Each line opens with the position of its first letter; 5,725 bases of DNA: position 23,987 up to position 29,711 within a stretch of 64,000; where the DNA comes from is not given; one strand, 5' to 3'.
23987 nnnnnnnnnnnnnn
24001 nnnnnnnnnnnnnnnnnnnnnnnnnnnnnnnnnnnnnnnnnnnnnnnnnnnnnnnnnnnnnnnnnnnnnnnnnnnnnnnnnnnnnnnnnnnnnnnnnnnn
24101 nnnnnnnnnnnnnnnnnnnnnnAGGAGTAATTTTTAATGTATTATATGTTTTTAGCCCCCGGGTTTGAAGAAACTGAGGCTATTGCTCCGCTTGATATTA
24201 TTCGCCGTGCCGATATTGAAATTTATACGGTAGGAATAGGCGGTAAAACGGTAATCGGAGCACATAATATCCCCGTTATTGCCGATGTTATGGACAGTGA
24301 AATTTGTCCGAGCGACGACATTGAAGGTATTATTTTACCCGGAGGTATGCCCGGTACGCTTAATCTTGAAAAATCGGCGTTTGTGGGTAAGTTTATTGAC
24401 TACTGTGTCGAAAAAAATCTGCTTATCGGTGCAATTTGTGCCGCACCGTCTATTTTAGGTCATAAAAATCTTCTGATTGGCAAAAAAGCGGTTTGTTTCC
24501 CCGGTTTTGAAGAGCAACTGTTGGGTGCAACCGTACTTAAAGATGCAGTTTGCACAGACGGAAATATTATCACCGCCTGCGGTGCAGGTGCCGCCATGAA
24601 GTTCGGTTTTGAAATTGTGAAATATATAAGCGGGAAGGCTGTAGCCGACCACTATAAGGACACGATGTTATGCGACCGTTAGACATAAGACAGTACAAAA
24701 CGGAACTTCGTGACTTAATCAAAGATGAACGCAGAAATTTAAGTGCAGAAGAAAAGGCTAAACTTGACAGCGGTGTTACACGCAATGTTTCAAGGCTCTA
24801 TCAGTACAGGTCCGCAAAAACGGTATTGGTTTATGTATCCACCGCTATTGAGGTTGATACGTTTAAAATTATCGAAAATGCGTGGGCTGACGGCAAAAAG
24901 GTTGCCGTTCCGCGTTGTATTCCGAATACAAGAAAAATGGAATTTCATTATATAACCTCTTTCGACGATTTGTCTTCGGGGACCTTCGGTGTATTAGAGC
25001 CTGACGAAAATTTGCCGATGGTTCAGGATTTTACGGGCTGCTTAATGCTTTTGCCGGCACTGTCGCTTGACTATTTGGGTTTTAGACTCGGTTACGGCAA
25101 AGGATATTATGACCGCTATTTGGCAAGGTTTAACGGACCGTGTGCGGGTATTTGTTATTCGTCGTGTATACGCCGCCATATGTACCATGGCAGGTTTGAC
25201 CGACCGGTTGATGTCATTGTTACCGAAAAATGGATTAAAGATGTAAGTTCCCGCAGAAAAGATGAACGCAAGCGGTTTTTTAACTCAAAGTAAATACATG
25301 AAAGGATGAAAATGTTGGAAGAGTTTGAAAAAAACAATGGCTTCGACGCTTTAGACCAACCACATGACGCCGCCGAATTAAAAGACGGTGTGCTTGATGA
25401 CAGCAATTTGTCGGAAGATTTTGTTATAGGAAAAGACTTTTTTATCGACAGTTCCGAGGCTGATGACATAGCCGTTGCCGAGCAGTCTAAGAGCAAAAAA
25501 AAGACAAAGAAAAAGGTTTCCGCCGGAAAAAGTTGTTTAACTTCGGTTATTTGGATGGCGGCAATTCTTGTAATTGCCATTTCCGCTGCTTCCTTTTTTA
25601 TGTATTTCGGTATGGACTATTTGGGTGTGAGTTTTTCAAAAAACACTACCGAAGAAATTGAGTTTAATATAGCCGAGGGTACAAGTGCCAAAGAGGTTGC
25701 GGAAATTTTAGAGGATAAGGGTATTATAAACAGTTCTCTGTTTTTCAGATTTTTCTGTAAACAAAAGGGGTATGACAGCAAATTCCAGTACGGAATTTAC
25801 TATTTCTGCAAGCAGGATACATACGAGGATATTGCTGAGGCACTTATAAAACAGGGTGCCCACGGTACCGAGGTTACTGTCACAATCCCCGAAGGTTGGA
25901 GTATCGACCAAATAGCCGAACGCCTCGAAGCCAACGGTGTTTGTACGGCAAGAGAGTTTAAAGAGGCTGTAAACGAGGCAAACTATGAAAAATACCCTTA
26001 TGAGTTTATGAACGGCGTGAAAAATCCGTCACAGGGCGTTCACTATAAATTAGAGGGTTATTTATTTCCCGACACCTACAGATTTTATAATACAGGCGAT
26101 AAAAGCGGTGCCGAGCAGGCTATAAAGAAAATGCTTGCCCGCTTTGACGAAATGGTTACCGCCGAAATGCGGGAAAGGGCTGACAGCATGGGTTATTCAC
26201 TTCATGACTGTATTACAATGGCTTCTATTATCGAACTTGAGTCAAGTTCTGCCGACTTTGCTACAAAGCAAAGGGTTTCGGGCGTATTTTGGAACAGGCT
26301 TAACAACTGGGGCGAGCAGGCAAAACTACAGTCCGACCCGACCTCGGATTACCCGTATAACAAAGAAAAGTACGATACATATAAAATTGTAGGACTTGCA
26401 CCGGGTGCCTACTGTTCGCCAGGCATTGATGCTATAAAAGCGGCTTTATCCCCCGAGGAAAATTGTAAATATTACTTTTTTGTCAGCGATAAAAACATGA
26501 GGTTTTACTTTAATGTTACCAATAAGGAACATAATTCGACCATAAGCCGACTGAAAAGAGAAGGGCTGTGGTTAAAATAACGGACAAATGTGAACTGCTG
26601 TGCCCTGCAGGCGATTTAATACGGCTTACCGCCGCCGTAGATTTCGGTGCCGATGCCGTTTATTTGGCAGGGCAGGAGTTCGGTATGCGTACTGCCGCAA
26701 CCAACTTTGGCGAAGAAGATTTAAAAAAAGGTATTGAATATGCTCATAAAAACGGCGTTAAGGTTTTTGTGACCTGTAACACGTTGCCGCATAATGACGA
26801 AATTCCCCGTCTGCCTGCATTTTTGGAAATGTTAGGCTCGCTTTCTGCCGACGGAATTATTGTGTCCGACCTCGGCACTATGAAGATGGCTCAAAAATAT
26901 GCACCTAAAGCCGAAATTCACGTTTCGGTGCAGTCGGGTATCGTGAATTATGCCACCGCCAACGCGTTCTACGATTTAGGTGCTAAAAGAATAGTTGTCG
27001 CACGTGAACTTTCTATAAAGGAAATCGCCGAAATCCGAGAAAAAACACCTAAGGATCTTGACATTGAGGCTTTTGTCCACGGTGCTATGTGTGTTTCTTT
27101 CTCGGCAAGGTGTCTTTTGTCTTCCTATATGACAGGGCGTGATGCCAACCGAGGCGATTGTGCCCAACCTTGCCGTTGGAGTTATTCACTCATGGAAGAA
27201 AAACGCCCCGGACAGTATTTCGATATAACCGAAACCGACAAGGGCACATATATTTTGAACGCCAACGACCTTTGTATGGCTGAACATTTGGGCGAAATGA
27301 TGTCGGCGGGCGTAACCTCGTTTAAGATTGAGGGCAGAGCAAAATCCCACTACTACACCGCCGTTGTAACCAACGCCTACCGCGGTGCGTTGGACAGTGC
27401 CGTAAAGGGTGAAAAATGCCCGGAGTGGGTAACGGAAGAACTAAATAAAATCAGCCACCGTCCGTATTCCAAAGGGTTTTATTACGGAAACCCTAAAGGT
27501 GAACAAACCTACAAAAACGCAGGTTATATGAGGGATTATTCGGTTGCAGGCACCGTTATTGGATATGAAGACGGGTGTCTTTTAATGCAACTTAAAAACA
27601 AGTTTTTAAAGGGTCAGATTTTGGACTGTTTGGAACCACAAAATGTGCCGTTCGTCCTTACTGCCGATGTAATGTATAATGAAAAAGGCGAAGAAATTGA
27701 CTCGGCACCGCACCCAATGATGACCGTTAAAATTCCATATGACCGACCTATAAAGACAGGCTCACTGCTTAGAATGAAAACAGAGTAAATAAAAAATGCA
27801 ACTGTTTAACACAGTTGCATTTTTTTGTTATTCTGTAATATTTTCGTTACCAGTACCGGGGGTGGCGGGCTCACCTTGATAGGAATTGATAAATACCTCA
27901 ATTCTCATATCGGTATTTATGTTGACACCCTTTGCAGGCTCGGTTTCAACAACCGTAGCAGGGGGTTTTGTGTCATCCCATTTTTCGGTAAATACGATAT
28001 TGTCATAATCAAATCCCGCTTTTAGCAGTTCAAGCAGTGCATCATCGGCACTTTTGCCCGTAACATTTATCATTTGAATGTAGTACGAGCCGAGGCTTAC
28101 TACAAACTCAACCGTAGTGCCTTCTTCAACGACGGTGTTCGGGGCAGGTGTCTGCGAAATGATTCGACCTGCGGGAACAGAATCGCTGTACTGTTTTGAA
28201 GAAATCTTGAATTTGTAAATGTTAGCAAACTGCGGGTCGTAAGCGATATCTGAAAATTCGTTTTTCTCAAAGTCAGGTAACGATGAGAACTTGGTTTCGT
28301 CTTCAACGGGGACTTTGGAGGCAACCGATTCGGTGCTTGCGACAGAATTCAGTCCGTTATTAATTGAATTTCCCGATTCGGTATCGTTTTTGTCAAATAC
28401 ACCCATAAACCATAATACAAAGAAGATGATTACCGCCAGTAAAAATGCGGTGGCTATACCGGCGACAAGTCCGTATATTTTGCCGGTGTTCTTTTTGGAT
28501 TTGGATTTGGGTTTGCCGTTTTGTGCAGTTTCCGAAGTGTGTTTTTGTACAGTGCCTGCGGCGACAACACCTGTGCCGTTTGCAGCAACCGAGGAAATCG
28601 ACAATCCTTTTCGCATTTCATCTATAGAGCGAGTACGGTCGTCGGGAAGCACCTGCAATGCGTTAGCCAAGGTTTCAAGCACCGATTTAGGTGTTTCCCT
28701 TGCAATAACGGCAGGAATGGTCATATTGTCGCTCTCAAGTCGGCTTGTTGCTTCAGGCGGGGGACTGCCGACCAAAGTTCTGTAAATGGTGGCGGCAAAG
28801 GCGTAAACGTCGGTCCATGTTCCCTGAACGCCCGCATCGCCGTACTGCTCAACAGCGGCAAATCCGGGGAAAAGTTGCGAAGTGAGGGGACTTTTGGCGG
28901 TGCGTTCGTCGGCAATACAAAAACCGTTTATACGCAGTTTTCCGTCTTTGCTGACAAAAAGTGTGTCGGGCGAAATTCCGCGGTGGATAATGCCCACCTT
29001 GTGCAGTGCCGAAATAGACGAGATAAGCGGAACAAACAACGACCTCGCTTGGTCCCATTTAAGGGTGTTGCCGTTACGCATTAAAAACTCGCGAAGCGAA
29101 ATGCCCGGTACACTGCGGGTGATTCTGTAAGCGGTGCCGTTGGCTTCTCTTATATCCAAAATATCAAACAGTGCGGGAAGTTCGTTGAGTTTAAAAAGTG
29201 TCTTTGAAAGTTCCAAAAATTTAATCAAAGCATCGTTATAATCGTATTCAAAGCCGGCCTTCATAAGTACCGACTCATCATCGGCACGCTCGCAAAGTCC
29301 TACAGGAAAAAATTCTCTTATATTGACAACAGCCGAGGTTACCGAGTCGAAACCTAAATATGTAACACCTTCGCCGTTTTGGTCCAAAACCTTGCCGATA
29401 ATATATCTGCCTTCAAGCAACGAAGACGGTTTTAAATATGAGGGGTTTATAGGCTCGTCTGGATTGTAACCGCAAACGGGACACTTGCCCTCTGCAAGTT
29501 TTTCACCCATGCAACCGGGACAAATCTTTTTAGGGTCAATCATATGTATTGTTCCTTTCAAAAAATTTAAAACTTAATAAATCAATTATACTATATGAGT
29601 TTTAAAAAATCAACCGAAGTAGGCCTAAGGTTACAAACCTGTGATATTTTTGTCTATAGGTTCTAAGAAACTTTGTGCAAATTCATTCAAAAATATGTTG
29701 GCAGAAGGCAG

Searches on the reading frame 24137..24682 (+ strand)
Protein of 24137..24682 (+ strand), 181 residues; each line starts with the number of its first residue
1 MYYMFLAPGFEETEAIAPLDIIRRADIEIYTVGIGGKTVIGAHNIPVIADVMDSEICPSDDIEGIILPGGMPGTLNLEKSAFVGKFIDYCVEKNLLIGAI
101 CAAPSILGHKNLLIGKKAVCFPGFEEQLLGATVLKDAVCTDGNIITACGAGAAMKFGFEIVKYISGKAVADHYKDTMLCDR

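Call 16: search_protein_families(library=pfam, proteins=[window:24137-24682:+], max_evalue=0.01)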
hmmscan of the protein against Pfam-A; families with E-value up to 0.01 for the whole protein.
window:24137-24682:+ (181 aa): 1 family
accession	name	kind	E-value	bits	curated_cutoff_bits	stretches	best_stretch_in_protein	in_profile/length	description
PF01965.30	DJ-1_PfpI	-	4.4e-34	118.1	26.6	1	3-162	4-164/165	DJ-1/PfpI family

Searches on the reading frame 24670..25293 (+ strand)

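Call 16: search_protein_families(library=pfam, proteins=[window:24670-25293:+], max_evalue=0.01)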
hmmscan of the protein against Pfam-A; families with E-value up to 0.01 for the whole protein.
window:24670-25293:+ (207 aa): 1 family
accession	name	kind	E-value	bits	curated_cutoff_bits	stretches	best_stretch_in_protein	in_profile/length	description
PF01812.26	5-FTHF_cyc-lig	-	1.7e-36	126.4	27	1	10-186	1-186/186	5-formyltetrahydrofolate cyclo-ligase family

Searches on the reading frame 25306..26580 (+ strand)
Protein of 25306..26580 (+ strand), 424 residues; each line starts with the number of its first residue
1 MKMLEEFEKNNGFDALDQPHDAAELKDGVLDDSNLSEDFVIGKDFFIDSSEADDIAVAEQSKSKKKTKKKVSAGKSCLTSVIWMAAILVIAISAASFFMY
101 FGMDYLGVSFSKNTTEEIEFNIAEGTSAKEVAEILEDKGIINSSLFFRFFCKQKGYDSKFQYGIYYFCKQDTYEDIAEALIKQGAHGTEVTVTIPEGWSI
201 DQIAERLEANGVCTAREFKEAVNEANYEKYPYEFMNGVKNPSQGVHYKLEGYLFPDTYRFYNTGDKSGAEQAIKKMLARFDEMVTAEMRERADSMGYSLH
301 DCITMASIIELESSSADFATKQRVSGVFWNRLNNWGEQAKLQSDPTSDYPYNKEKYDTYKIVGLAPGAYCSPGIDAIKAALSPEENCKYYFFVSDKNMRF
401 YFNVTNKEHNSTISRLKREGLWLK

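Call 16: search_protein_families(library=pfam, proteins=[window:25306-26580:+], max_evalue=0.01)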
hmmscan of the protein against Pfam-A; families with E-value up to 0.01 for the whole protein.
window:25306-26580:+ (424 aa): 1 family
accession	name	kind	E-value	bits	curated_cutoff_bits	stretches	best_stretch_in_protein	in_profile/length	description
PF02618.21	YceG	-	1.6e-66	225.1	32.4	1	120-413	1-273/275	YceG-like family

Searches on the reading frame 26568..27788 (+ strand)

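Call 16: search_protein_families(library=pfam, proteins=[window:26568-27788:+], max_evalue=0.01)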
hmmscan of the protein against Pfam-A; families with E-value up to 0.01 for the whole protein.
window:26568-27788:+ (406 aa): 2 families
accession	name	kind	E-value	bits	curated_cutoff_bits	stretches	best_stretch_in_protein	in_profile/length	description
PF01136.24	Peptidase_U32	-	6e-91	304.3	22.4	1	80-310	2-232/233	Peptidase family U32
PF16325.11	Peptidase_U32_C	-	9.3e-21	74.2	28.2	1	322-402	1-83/83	Peptidase family U32 C-terminal domain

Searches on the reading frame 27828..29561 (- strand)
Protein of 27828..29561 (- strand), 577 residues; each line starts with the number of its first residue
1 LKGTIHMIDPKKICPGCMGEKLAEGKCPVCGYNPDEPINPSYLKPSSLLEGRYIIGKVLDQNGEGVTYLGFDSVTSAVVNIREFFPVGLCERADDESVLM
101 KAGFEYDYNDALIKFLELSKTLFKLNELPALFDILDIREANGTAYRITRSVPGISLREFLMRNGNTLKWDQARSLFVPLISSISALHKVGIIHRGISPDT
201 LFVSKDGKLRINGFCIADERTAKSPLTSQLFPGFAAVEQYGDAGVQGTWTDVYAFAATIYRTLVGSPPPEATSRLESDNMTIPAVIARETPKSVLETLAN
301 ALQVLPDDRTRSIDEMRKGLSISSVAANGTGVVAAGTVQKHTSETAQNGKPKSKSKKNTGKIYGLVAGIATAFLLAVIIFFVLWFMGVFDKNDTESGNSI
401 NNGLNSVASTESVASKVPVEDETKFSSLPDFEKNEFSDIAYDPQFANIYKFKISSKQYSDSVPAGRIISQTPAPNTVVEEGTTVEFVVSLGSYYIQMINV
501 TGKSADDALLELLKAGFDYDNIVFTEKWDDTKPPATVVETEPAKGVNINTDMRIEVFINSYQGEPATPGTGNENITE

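Call 15: search_protein_families(library=pfam, proteins=[window:27828-29561:-], max_evalue=0.00001)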
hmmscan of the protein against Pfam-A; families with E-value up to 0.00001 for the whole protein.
window:27828-29561:- (577 aa): 3 families
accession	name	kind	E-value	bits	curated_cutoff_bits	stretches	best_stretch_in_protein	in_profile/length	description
PF03793.24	PASTA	-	1.7e-19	69.9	23.2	2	450-489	24-63/64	PASTA domain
PF00069.31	Pkinase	-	5.2e-11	42.9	31.7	1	124-278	54-206/263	Protein kinase domain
PF07714.23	PK_Tyr_Ser-Thr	-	7.2e-08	32.5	23.1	1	93-270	26-206/258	Protein tyrosine and serine/threonine kinase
